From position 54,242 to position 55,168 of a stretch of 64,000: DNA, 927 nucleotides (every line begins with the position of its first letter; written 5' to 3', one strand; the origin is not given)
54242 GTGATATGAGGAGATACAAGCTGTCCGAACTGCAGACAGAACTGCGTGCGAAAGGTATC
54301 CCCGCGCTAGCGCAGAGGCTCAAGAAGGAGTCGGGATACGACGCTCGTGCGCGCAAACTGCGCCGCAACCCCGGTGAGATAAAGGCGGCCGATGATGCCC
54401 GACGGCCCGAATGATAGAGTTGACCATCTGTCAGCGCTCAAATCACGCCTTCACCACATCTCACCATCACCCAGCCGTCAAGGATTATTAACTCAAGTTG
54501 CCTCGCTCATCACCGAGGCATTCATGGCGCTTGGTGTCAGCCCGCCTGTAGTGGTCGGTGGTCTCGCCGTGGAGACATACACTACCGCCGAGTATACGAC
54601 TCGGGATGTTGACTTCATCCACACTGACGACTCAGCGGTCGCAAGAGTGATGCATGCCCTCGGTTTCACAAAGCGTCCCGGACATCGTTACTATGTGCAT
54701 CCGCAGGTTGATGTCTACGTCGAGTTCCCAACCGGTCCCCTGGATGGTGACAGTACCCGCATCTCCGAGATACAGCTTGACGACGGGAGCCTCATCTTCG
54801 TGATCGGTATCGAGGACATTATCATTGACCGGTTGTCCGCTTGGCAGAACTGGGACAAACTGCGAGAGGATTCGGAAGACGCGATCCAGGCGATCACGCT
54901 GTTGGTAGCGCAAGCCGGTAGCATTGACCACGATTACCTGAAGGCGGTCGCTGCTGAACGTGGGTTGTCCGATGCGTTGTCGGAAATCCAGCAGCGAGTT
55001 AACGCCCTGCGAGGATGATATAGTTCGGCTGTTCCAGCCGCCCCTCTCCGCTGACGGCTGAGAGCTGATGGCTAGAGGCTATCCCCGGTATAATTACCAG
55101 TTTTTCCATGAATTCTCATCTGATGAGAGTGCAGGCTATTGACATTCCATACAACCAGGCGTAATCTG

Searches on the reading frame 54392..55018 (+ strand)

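Call 3: search_protein_families(library=pfam, proteins=[window:54392-55018:+], max_evalue=0.1)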
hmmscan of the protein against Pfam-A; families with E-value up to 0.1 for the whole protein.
window:54392-55018:+ (208 aa): 2 families
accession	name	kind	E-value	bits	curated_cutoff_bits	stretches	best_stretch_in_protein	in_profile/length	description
PF19502.5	DUF6036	-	9.8e-05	22.7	23.6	1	52-189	22-135/164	Nucleotidyltransferase of unknown function (DUF6036)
PF09970.15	DUF2204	-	0.0085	16.2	20.3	1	52-85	19-52/181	Nucleotidyl transferase of unknown function (DUF2204)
